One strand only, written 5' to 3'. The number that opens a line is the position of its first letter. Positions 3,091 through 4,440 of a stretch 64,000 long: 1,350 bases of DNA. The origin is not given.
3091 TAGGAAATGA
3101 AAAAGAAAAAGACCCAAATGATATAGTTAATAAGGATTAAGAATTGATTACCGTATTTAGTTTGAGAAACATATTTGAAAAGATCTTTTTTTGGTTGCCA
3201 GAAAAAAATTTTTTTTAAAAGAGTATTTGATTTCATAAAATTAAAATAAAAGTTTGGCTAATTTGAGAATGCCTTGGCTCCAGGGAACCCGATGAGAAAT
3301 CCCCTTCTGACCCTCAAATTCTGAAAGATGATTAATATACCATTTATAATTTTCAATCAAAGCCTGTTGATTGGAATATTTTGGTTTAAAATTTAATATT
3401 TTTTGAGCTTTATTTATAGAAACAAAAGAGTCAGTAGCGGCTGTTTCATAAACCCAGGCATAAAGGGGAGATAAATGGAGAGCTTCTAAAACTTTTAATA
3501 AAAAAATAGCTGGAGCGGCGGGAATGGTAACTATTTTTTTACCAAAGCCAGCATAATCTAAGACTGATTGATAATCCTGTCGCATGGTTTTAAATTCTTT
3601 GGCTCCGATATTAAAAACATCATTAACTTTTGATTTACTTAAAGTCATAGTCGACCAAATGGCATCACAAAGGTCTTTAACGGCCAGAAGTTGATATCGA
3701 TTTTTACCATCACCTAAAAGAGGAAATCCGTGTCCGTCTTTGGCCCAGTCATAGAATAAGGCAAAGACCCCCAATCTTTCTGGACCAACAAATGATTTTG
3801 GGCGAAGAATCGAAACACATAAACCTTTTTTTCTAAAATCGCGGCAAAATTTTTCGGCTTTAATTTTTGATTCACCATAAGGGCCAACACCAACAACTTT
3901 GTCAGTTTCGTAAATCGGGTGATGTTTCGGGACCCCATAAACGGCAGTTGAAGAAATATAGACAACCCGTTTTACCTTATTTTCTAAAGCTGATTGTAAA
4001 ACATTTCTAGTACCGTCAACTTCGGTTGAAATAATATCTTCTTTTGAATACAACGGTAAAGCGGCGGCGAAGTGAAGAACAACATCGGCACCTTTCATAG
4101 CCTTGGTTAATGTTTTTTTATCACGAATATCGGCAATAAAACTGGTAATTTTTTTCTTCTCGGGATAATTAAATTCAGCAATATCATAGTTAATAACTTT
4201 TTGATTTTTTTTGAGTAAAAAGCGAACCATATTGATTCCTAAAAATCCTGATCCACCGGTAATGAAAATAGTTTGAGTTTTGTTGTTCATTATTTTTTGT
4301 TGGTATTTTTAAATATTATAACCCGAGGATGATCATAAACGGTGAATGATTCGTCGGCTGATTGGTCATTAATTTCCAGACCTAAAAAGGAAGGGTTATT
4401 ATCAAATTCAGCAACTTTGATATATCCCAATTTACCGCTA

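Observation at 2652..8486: Candidate polyprenyl-phospho-pentose (DPR/DPA-like) donor pathway: UbiA, PAP2, SDR epimerase and GT-C transferases in one operon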

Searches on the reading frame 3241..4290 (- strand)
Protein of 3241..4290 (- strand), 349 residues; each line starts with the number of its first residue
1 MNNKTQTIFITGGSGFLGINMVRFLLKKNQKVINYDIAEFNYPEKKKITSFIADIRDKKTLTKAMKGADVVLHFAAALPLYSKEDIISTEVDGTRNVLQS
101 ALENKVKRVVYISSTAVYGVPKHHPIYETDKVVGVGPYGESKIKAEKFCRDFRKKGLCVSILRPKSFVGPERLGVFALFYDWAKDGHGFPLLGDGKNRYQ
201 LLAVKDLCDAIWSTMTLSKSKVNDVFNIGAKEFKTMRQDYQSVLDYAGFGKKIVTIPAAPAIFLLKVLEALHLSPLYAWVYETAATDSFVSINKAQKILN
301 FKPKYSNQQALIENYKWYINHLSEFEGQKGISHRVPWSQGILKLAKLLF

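Call 3: search_protein_families(library=pfam, proteins=[window:3241-4290:-], max_evalue=0.01)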
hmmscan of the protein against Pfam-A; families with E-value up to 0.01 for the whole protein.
window:3241-4290:- (349 aa): 8 families
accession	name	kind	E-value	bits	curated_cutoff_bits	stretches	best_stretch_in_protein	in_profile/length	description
PF01370.27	Epimerase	-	5.9e-40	137.6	20.9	1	8-229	1-240/240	NAD dependent epimerase/dehydratase family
PF16363.11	GDP_Man_Dehyd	-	1.7e-24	87.3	27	1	9-309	1-327/332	GDP-mannose 4,6 dehydratase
PF01073.25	3Beta_HSD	-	4e-23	82.3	22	1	10-207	2-221/280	3-beta hydroxysteroid dehydrogenase/isomerase family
PF07993.18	NAD_binding_4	-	5.6e-14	52.3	20.1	1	59-170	80-210/258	Male sterility protein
PF13460.12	NAD_binding_10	-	1.2e-13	51.8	27.2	1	12-168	1-147/184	NAD(P)H-binding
PF02719.21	Polysacc_synt_2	-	1.7e-13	50.9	20.2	1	8-114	1-128/293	Polysaccharide biosynthesis protein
PF04321.23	RmlD_sub_bind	-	3.3e-10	40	27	1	7-155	2-142/287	RmlD substrate binding domain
PF05368.20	NmrA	-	3.4e-06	27.3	27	1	5-114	2-107/298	NmrA-like family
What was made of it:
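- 3241..4290 (-): Extended (GalE-like) SDR, 349 aa; the candidate epimerase of polyprenyl-P-ribofuranose, an accessory cassette gene. PF01370 137.6 bits (call 3).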

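Call 4: search_protein_families(library=ncbifam, proteins=[window:3241-4290:-], max_evalue=0.01)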
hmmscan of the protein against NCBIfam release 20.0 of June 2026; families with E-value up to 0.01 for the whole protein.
window:3241-4290:- (349 aa): 32 families (the best 25 are shown)
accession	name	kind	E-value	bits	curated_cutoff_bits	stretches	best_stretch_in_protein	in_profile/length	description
TIGR03466.1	HpnA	hypoth_equivalog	7.2e-31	107.3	367.65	1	7-171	2-174/327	hopanoid-associated sugar epimerase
TIGR04180.1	EDH_00030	hypoth_equivalog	3.4e-27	95.3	475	1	8-232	1-241/297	NAD-dependent 4,6-dehydratase LegB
TIGR01181.1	dTDP_gluc_dehyt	equivalog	5.9e-25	88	365.1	1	8-322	2-315/321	dTDP-glucose 4,6-dehydratase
TIGR01179.1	galE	equivalog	1e-22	80.4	262.3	1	8-163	2-172/332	UDP-glucose 4-epimerase GalE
NF042423.1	oxyalk_red_Shew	equivalog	2.1e-22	79.6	580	1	2-185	5-192/331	2-alkyl-3-oxoalkanoate reductase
NF042422.1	oxyalk_red_OleD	equivalog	3.4e-22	79.2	580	1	8-311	3-321/329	2-alkyl-3-oxoalkanoate reductase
TIGR03589.1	PseB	equivalog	2.6e-18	66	407.75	1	4-114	3-125/324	UDP-N-acetylglucosamine 4,6-dehydratase (inverting)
TIGR01746.1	Thioester-redct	subfamily_domain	9e-16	58.1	213.35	1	62-176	83-204/371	thioester reductase domain-containing protein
NF043036.1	ErythonDh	equivalog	6.9e-15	55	325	1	8-157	3-168/321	D-erythronate dehydrogenase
TIGR02197.1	heptose_epim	equivalog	2.2e-14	53.4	274.6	1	8-150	1-150/316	ADP-glyceromanno-heptose 6-epimerase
TIGR02622.1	CDP_4_6_dhtase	equivalog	2.3e-14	53.3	278.45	1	5-155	4-171/352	CDP-glucose 4,6-dehydratase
NF052578.1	StrlDmthSdmBMthl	equivalog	7.6e-14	52.2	600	1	7-170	2-172/328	sterol demethylase protein SdmB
NF047922.1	GDPFucSynFcl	equivalog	4.2e-13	49.4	500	1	5-155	2-151/308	GDP-L-fucose synthase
TIGR01777.1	yfcH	hypoth_equivalog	3.5e-12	46.5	207.35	1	8-238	1-232/292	TIGR01777 family oxidoreductase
TIGR04130.1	FnlA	equivalog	3.1e-11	42.8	730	1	4-120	3-131/337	UDP-N-acetylglucosamine 4,6-dehydratase/5-epimerase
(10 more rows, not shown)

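Call 14: search_solved_structures(query=window:3241-4290:-, max_evalue=1e-10, show_alignments=1)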
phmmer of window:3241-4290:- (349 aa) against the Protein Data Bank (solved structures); distinct sequences matched with E-value up to 1e-10: 38.
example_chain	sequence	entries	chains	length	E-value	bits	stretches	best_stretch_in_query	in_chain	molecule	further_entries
1r6d_A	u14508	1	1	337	1.4e-17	67.2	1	8-246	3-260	TDP-glucose-4,6-dehydratase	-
1r66_A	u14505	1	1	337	1.9e-17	66.7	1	8-246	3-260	TDP-glucose-4,6-dehydratase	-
2hun_A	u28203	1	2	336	8.3e-17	64.6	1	7-256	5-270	336aa long hypothetical dTDP-glucose 4,6-dehydratase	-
6bi4_A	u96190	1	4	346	1.4e-16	63.9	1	5-253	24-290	dTDP-glucose 4,6-dehydratase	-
6wjb_A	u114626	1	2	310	3.2e-16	62.7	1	6-235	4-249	NAD-dependent epimerase/dehydratase family protein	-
6dnt_A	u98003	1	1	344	3.8e-16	62.4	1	4-245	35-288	NAD-dependent epimerase/dehydratase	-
3aw9_A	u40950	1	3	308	8.3e-16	61.3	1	8-259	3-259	NAD-dependent epimerase/dehydratase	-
8vr2_A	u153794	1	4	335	1.1e-15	61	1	7-231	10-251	NAD-dependent epimerase/dehydratase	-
6wj9_A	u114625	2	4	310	3e-15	59.5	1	6-235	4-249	NAD-dependent epimerase/dehydratase family protein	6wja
3icp_A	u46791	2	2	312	4.3e-15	59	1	8-259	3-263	NAD-dependent epimerase/dehydratase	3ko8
3wj7_A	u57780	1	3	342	5e-15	58.7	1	8-174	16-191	Putative oxidoreductase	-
6jkg_A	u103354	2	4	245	7e-15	58.3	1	3-208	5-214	Sterol-4-alpha-carboxylate 3-dehydrogenase, decarboxylating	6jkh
6bwl_A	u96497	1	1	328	8.3e-15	58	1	8-228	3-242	Pal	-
8shh_A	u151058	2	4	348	1.3e-14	57.4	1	7-248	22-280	dTDP-glucose 4,6-dehydratase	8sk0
4zrm_A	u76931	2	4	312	1.5e-14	57.2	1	7-260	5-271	UDP-glucose 4-epimerase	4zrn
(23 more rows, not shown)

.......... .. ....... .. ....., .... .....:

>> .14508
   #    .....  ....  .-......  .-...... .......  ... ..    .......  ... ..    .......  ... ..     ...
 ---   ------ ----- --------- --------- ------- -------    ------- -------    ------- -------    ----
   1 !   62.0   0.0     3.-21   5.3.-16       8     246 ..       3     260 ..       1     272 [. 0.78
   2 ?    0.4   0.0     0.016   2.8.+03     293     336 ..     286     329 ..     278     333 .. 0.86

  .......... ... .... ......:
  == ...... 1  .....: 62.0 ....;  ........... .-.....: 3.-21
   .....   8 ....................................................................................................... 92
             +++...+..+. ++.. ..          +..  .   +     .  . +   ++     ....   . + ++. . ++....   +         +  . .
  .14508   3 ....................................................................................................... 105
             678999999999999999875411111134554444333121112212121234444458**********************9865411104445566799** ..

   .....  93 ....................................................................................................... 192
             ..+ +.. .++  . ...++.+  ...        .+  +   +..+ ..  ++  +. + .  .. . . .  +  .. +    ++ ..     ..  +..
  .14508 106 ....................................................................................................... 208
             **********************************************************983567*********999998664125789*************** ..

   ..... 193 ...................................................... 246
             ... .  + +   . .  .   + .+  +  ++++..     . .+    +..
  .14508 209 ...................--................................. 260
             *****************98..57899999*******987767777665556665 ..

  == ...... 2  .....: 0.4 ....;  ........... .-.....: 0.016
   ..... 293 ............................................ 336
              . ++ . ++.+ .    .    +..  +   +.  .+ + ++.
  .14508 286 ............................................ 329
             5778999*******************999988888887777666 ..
